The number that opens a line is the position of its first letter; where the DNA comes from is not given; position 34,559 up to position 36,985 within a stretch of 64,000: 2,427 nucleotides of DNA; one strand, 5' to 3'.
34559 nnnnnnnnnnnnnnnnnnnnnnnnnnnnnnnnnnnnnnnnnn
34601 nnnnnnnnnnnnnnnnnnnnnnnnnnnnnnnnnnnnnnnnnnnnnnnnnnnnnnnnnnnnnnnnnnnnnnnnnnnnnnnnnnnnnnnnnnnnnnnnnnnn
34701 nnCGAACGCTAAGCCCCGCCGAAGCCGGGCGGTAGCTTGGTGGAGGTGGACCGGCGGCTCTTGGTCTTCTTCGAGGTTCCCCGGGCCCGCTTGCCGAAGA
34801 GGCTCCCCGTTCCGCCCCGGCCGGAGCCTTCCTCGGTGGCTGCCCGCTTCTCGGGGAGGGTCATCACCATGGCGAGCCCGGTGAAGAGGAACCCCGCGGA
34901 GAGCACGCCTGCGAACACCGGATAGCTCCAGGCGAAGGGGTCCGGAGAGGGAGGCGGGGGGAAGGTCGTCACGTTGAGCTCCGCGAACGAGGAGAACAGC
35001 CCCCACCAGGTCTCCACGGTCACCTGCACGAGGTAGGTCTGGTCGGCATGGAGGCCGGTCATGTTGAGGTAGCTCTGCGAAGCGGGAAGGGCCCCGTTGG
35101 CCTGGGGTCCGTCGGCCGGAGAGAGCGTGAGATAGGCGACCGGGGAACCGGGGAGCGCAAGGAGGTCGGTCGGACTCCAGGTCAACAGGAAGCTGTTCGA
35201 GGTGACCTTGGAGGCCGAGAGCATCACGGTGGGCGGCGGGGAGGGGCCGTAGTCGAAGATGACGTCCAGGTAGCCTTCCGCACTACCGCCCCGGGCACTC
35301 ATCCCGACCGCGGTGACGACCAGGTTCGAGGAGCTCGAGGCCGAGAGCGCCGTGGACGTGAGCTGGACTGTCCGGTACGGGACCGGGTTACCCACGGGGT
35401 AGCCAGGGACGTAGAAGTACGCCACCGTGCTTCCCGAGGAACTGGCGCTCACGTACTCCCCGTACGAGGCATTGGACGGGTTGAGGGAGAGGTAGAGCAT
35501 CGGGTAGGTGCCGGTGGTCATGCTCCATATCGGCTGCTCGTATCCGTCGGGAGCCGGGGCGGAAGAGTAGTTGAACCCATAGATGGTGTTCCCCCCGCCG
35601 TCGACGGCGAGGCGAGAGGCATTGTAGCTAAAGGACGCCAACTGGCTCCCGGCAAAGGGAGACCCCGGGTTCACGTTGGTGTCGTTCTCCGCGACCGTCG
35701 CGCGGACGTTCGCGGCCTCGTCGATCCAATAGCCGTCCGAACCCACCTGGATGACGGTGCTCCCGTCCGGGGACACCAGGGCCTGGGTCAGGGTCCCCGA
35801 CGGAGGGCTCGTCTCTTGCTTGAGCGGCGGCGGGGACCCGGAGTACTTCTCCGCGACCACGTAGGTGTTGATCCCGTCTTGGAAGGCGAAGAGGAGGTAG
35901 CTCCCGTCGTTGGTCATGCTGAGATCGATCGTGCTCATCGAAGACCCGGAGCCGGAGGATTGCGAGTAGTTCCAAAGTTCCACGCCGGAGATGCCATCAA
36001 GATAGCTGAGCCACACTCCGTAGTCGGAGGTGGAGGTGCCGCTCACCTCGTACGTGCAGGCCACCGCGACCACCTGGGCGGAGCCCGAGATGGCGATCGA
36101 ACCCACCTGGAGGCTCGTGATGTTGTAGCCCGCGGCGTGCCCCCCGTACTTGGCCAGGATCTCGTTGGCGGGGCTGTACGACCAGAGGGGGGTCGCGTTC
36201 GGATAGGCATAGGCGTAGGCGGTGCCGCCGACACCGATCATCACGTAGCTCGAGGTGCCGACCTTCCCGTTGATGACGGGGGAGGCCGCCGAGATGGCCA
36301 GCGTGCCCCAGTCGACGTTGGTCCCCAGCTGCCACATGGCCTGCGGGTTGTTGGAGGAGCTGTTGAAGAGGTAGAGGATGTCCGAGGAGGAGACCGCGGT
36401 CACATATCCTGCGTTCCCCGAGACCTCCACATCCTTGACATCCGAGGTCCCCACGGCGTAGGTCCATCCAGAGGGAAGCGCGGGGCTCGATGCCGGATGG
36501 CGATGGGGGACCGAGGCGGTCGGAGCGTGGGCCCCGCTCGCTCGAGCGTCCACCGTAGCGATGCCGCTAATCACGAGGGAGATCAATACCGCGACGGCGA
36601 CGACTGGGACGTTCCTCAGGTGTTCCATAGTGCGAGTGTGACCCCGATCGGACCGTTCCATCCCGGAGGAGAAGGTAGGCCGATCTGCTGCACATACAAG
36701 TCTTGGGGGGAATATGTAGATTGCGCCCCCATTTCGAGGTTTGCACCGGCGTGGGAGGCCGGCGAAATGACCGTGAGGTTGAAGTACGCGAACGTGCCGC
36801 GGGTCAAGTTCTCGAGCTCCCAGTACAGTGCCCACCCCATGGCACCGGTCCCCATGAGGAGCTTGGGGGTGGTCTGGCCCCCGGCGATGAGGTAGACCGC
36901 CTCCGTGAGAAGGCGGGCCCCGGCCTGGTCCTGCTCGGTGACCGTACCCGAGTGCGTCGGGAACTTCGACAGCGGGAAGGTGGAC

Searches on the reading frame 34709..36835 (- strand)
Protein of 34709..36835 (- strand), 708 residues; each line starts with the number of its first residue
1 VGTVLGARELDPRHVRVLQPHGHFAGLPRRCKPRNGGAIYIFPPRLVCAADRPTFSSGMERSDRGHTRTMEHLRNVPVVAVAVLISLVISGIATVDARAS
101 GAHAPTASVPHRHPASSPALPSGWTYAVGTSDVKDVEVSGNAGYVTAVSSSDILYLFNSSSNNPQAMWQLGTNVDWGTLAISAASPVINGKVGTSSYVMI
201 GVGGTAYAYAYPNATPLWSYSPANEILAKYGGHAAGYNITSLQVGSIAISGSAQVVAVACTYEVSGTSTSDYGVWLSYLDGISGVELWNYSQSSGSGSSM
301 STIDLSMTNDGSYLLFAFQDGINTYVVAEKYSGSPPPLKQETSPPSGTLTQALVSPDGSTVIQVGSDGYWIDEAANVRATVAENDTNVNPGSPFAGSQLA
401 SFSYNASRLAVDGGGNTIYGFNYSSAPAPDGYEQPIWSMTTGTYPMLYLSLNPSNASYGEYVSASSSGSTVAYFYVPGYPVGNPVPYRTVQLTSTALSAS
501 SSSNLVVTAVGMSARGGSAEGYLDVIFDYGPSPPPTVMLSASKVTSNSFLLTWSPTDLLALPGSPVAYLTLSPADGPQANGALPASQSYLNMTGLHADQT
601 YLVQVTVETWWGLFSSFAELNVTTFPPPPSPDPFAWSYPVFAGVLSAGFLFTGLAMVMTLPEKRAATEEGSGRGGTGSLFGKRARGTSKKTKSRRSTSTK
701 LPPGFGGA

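Call 4: search_protein_families(library=pfam, proteins=[window:34709-36835:-], max_evalue=1)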
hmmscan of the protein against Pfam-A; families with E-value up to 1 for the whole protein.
window:34709-36835:- (708 aa): 3 families
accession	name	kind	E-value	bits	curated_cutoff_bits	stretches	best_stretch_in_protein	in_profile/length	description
PF00041.27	fn3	-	3.5e-05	24.4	25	1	534-608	2-69/84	Fibronectin type III domain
PF24251.1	DUF7453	-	0.00072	19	26.2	1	161-278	206-321/460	Family of unknown function (DUF7453)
PF16893.11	fn3_2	-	0.025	15.2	27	1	534-624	3-89/89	Fibronectin type III domain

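Call 5: search_protein_families(library=ncbifam, proteins=[window:34709-36835:-], max_evalue=1)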
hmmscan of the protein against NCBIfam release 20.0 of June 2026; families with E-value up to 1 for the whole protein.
window:34709-36835:- (708 aa): 0 families
